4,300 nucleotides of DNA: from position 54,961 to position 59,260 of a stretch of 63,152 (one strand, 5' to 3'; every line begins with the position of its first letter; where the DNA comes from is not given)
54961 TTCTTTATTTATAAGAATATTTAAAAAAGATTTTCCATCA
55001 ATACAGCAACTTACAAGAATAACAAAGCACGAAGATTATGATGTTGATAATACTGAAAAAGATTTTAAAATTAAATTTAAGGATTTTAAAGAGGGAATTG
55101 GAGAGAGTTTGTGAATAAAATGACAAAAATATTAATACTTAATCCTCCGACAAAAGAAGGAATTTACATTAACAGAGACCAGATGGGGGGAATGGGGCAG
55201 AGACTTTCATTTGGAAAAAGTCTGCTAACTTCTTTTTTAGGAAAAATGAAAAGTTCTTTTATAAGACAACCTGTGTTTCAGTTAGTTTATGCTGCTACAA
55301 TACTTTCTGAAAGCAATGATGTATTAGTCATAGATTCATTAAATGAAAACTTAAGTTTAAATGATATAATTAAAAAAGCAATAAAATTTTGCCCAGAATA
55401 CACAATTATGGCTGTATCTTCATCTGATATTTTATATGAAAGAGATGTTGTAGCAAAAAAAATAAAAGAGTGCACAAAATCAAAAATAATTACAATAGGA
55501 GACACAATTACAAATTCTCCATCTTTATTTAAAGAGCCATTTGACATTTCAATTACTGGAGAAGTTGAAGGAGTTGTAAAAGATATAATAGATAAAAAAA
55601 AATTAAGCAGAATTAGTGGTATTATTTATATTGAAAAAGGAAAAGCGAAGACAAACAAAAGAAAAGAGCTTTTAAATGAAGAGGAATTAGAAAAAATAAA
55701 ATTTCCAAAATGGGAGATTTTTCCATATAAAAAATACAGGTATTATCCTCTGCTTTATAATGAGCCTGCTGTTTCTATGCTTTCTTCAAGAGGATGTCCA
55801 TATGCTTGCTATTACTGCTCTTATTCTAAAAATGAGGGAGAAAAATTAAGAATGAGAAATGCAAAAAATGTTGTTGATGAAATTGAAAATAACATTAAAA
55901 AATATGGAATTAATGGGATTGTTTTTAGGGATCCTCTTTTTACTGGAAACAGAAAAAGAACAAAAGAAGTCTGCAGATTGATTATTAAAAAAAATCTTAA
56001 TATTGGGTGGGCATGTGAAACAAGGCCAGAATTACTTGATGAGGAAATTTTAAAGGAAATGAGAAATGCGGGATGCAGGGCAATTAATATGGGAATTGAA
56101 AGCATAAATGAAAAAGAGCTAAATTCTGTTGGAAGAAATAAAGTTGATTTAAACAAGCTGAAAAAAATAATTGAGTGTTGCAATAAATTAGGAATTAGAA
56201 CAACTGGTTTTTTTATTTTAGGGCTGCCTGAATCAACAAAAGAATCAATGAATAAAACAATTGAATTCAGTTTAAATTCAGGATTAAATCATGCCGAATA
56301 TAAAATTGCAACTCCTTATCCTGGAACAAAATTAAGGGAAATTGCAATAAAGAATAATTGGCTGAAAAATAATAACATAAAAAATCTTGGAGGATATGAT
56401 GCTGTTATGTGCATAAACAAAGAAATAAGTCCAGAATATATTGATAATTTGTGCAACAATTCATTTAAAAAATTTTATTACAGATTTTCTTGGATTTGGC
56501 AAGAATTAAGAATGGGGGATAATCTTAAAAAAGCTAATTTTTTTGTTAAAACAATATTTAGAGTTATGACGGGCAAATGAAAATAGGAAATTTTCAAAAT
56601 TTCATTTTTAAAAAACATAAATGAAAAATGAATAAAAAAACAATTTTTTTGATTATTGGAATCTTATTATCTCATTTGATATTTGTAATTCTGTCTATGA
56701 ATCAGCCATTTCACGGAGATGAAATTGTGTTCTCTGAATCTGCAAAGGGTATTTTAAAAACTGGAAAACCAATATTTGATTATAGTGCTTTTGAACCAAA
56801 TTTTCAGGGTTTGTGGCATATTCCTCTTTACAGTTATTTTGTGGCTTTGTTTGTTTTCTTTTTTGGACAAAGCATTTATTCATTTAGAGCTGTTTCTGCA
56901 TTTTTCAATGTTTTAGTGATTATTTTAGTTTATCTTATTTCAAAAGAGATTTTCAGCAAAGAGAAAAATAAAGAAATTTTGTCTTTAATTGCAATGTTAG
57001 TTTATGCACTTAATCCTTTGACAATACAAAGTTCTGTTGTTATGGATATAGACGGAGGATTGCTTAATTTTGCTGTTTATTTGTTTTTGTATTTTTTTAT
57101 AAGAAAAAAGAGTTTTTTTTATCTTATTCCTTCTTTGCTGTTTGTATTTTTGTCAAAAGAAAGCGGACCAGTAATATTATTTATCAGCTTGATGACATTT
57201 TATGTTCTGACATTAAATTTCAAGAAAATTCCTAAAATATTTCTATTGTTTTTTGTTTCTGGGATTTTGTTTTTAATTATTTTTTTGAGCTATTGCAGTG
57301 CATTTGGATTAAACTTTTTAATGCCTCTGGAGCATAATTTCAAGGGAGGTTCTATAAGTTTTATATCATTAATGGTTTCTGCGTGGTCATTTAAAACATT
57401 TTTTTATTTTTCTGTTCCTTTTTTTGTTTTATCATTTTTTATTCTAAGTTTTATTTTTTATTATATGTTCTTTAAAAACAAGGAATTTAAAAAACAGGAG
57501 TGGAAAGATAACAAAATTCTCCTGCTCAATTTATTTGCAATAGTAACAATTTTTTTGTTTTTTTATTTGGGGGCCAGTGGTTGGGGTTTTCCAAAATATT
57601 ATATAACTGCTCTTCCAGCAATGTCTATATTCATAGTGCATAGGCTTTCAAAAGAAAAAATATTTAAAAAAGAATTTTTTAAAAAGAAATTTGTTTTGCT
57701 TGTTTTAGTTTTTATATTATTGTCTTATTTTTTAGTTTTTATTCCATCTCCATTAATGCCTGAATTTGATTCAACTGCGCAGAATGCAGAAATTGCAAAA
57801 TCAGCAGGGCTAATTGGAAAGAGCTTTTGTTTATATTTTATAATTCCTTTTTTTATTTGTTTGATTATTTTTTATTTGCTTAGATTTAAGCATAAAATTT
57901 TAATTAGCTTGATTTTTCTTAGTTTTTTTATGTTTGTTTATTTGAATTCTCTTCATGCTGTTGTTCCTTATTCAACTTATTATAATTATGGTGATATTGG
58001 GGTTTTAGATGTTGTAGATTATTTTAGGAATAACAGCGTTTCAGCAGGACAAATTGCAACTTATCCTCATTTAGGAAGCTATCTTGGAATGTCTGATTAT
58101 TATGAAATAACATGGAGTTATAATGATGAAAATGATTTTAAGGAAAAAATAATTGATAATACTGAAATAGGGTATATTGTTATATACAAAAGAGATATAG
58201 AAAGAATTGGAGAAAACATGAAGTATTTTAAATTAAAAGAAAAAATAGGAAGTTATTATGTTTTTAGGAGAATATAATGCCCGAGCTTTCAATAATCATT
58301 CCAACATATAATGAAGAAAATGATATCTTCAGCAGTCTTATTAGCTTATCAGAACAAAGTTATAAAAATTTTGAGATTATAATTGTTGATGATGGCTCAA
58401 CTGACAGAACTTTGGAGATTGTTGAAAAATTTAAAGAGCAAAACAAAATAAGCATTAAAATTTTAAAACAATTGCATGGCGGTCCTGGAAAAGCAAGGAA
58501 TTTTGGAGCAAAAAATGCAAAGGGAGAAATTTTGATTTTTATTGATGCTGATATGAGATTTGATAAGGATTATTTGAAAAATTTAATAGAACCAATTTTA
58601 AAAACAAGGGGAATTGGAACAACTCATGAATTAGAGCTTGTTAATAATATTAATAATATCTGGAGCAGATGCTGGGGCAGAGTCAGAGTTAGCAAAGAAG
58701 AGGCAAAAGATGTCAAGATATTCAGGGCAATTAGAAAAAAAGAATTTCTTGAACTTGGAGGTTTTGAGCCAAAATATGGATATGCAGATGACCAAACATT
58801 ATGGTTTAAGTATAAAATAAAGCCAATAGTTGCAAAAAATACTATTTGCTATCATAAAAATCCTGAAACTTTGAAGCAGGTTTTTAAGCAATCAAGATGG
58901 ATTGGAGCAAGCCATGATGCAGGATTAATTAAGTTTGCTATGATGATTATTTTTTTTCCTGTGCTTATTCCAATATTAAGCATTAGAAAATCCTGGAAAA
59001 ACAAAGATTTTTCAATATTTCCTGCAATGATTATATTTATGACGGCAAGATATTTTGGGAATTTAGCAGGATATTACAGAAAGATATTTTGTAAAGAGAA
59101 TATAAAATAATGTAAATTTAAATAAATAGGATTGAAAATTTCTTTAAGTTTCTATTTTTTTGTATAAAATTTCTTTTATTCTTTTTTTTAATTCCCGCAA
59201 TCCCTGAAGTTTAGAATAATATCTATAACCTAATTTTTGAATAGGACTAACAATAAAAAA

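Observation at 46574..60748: Three B12-binding radical-SAM paralogs in a genome type not expected to make cobalamin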

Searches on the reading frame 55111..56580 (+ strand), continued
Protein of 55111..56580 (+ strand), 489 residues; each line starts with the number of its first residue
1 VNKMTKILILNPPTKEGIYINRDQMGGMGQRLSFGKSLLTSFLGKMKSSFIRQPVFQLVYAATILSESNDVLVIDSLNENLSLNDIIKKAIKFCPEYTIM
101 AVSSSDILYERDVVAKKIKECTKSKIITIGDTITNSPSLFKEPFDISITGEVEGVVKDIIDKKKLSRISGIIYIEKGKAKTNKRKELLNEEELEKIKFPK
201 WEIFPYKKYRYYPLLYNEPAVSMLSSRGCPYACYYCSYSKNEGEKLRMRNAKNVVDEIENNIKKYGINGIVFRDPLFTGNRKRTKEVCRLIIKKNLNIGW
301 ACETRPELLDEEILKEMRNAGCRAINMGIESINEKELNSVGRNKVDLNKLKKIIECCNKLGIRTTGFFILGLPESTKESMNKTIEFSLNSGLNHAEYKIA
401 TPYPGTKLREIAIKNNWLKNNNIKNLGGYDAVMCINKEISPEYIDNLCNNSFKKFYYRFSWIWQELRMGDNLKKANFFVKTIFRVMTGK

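Call 51: predict_structure(alignment_id=A1)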
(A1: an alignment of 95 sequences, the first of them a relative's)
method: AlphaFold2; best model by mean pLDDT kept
length: 486 residues; sequences in the alignment: 95
mean_pLDDT: 93.1   pTM: 0.92
mean pLDDT of the five models: 93.1, 92.7, 92.2, 92.0, 91.7
residues with pLDDT >= 90: 387; 70-90: 85; 50-70: 14; < 50: 0
segments of 3 or more residues with pLDDT < 50: none
pLDDT, mean of each block of 10 residues (from residue 1): 97 89 82 72 85 97 98 96 98 98 94 98 96 94 96 96 98 95 96 97 95 95 95 92 97 99 97 95 99 98 97 98 97 96 97 97 96 97 96 92 93 79 70 88 90 91 87 88 77
secondary structure, 60 per line:
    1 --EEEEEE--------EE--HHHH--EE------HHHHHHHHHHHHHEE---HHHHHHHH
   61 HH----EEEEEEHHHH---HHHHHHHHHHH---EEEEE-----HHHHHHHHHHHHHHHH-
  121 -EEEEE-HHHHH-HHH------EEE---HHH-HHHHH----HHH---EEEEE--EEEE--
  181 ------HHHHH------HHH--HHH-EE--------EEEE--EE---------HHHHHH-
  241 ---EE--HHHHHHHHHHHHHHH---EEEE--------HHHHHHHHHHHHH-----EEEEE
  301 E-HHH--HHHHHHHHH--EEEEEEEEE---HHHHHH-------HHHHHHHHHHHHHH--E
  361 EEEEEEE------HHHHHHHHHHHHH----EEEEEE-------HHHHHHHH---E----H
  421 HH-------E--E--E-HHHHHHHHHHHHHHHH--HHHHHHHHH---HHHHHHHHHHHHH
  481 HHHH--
elements in order: E3-8 H21-24 H35-47 H53-62 E67-72 H73-76 H80-90 E94-98 H104-119 E122-126 H128-132 E143-145 H153-157 E168-172 E175-178 H187-191 E217-220 H234-239 H248-262 E266-269 H278-290 E296-301 H308-316 E319-327 H331-336 H344-357 E360-367 H374-386 E391-396 H404-411 H438-453 H456-464 H468-484

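Call 56: fold_search(model_id=the predicted structure, library=pdb)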
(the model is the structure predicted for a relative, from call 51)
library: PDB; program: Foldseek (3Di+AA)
matches with E <= 10: 1805; with E <= 0.001: 168
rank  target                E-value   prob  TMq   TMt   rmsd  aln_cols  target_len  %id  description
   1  6fd2_B                1.5e-29  1.00  0.76  0.81   6.3       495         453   22  Radical SAM 1,2-diol dehydratase AprD4 in complex with its substrate paromamine (released 2018-01-17)
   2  6fd2_A                3.1e-29  1.00  0.76  0.81   7.7       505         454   22  Radical SAM 1,2-diol dehydratase AprD4 in complex with its substrate paromamine (released 2018-01-17)
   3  6wtf_A                1.5e-21  1.00  0.60  0.54   7.5       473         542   16  Structure of radical S-adenosylmethionine methyltransferase, TsrM, from Kitasatospora setae with tryptophan substrate  (released 2020-12-23)
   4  6wte_A                3.4e-21  1.00  0.64  0.56   6.7       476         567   17  Structure of radical S-adenosylmethionine methyltransferase, TsrM, from Kitasatospora setae with cobalamin and [4Fe-4S (released 2020-12-23)
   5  6wte_B                4.5e-21  1.00  0.65  0.60   5.6       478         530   16  Structure of radical S-adenosylmethionine methyltransferase, TsrM, from Kitasatospora setae with cobalamin and [4Fe-4S (released 2020-12-23)
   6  6wtf_B                7.3e-21  1.00  0.61  0.55   7.2       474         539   16  Structure of radical S-adenosylmethionine methyltransferase, TsrM, from Kitasatospora setae with tryptophan substrate  (released 2020-12-23)
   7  9ccb                  1.2e-20  1.00  0.59  0.68   9.2       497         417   15  X-ray crystal structure of methyl-coenzyme M reductase glutamine methylase (MgmA) from Methanothermobacter marburgensis  (released 2025-01-01)
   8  5ul3                  5.5e-19  1.00  0.58  0.40   4.6       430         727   17  Structure of Cobalamin-dependent S-adenosylmethionine radical enzyme OxsB with aqua-cobalamin bound (released 2017-04-19)
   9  5ul4                  7.0e-19  1.00  0.58  0.40   4.7       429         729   17  Structure of Cobalamin-dependent S-adenosylmethionine radical enzyme OxsB with aqua-cobalamin and S-adenosylmethionine b (released 2017-04-19)
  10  5ul2                  6.3e-17  1.00  0.56  0.39   5.7       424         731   17  Structure of Apo, SeMet-labeled Cobalamin-dependent S-adenosylmethionine radical enzyme OxsB (released 2017-04-19)
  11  7kdx_A                7.1e-17  1.00  0.56  0.42   5.8       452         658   14  Crystal structure of Streptomyces tokunonesis TokK with hydroxycobalamin, 5'-deoxyadenosine, and methionine (released 2022-01-12)
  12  9n1b                  3.0e-16  1.00  0.61  0.48   7.2       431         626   13  Crystal structure of CysS from Corallococcus sp. CA054B with 5'-deoxyadenosine, methionine, and pantetheinylated 3-metho (released 2026-01-28)
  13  7kdx_B                5.1e-16  1.00  0.58  0.44   5.7       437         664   14  Crystal structure of Streptomyces tokunonesis TokK with hydroxycobalamin, 5'-deoxyadenosine, and methionine (released 2022-01-12)
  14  9n1d                  1.3e-15  1.00  0.64  0.50   7.4       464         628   13  Crystal structure of CysS from Corallococcus sp. CA054B with 5'-deoxyadenosine and methionine bound (released 2026-01-28)
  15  7kdy_A                1.9e-15  1.00  0.57  0.43   5.7       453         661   14  Crystal structure of Streptomyces tokunonesis TokK with hydroxycobalamin, 5'-deoxyadenosine, methionine, and (2R)-pant (released 2022-01-12)
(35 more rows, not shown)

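Call 73: find_related_loci(query=A1, collection=metagenome_contigs, flank=7000)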
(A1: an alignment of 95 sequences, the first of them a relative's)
Query A1 (486 aa) in metagenome_contigs; peptide patterns used: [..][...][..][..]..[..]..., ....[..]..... (x = any residue, [..] = any of these).
600 stretches matched a pattern (row limit reached: there are more); 572 encode a relative of the query (tblastn E <= 1e-3); the best 80 are kept; 80 distinct loci.
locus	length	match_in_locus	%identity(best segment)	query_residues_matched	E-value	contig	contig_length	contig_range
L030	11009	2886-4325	49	3-479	6e-157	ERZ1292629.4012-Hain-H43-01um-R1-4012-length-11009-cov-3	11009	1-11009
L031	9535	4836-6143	31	1-464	7e-70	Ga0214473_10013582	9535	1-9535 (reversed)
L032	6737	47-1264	35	44-446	8e-68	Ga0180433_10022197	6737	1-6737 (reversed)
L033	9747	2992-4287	33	48-480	4e-67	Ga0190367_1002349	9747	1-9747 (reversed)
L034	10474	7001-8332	29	1-455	7e-67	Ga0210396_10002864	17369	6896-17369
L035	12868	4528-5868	30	1-459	1e-65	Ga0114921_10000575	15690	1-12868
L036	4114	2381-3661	31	48-483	1e-63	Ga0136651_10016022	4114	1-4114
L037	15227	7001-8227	29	4-426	2e-60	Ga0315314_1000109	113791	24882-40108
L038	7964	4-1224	32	23-463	6e-60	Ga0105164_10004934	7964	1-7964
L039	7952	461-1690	29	19-463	7e-59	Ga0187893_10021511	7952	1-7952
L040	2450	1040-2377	31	1-463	9e-59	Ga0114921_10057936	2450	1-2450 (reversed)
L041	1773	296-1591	30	41-459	3e-59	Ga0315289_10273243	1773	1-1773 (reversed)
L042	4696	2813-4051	31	51-464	4e-56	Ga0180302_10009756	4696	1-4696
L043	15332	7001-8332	29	3-472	8e-56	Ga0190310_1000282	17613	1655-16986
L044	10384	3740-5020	30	39-459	2e-55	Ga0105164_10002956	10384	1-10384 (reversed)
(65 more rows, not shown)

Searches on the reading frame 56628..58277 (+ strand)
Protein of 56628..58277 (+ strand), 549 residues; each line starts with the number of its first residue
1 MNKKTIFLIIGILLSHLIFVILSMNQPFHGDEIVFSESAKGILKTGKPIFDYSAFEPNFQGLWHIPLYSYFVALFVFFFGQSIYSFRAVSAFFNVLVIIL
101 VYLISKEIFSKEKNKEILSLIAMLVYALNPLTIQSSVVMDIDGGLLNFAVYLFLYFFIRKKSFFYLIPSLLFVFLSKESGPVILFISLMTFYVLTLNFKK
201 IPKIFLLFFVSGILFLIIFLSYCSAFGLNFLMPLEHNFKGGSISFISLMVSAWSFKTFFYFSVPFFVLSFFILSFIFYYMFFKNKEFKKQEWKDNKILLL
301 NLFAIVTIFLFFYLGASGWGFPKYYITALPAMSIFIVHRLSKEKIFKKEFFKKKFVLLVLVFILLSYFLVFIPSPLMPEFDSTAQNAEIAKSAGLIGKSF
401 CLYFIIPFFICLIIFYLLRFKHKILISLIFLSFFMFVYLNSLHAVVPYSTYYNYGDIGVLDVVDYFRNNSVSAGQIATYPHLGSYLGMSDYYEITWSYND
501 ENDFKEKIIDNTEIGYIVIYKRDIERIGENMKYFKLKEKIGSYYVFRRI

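Call 10: search_protein_families(library=pfam, proteins=[window:56628-58277:+], max_evalue=0.001)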
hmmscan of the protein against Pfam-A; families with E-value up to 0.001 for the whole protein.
window:56628-58277:+ (549 aa): 1 family
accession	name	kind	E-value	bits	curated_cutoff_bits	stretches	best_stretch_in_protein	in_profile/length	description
PF13231.12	PMT_2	-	6.9e-05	23.6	26.1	1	65-216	3-155/160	Dolichyl-phosphate-mannose-protein mannosyltransferase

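Call 34: search_protein_families(library=ncbifam, proteins=[window:56628-58277:+], max_evalue=0.00001)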
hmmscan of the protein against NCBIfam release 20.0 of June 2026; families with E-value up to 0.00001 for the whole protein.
window:56628-58277:+ (549 aa): 0 families

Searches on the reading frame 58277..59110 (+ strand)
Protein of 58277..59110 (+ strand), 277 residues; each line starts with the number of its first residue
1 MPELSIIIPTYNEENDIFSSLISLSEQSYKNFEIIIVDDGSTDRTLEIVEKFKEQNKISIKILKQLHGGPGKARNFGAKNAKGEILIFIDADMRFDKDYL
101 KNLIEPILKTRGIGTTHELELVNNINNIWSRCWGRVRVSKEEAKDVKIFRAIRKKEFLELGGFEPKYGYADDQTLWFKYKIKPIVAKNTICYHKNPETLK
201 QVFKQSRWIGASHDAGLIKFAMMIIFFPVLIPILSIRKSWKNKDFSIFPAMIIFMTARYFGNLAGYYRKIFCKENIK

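Call 10: search_protein_families(library=pfam, proteins=[window:58277-59110:+], max_evalue=0.001)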
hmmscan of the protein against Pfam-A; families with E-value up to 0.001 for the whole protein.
window:58277-59110:+ (277 aa): 3 families
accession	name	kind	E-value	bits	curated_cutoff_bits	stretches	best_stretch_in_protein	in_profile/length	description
PF00535.33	Glycos_transf_2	-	1.2e-33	116.9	23.3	1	5-118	1-114/168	Glycosyl transferase family 2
PF10111.15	Glyco_tranf_2_2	-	1.7e-16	61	27.3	1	5-105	1-104/276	Glycosyltransferase like family 2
PF13641.12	Glyco_tranf_2_3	-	1.8e-12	48.2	27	1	2-209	1-228/230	Glycosyltransferase like family 2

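Call 34: search_protein_families(library=ncbifam, proteins=[window:58277-59110:+], max_evalue=0.00001)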
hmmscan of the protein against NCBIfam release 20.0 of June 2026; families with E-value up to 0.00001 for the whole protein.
window:58277-59110:+ (277 aa): 23 families
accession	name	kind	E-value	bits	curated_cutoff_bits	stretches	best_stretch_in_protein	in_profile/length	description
NF041875.1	EPS_EpsD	equivalog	5.8e-25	88.4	370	1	4-102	1-99/325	exopolysaccharide biosynthesis glycosyltransferase EpsD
NF007482.0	PRK10073.1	equivalog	1.3e-23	83.6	423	1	2-105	6-108/334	glycosyltransferase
TIGR03937.1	PgaC_IcaA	equivalog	3.2e-22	79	422.3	1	2-115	45-158/407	poly-beta-1,6-N-acetyl-D-glucosamine synthase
TIGR04283.1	glyco_like_mftF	equivalog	5.8e-22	78.4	182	1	4-177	1-167/221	TIGR04283 family arsenosugar biosynthesis glycosyltransferase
NF047683.1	TeichurnBiosyTuaG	equivalog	8.4e-20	71.5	400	1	2-115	6-119/252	teichuronic acid biosynthesis protein TuaG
NF038299.1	EPS_HpsN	equivalog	2.6e-18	66.1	425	1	2-115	1-114/317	hormogonium polysaccharide biosynthesis glycosyltransferase HpsN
NF050050.1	ProtGlycPglI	equivalog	2.2e-17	63.4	500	1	1-271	1-267/306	GalNAc(5)-diNAcBac-PP-undecaprenol beta-1,3-glucosyltransferase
TIGR03965.1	mycofact_glyco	equivalog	2e-14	53.3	280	1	2-108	74-180/467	mycofactocin biosynthesis glycosyltransferase MftF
NF038302.1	EPS_HpsE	equivalog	8.5e-14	51.2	300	1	3-102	2-106/307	hormogonium polysaccharide biosynthesis glycosyltransferase HpsE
NF041394.1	GtaseAglG_Halo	equivalog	1.2e-13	51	440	1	4-106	3-106/304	glucosyl-dolichyl phosphate glucuronosyltransferase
TIGR03111.1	glyc2_xrt_Gpos1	hypoth_equivalog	1.3e-13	50.6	363.95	1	1-107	48-156/439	TIGR03111 family XrtG-associated glycosyltransferase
NF010496.0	PRK13915.1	equivalog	4.8e-12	45.6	262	1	3-113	32-148/307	glucosyl-3-phosphoglycerate synthase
NF053739.1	GlytfEpsEBac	equivalog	1.3e-11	44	450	1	2-66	1-65/265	glycosyltransferase EpsE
TIGR04242.1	nodulat_NodC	equivalog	1.5e-11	43.9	550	1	1-118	47-166/395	chitooligosaccharide synthase NodC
TIGR03469.1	HpnB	hypoth_equivalog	2e-10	40.2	379.25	1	2-108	44-161/386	hopene-associated glycosyltransferase HpnB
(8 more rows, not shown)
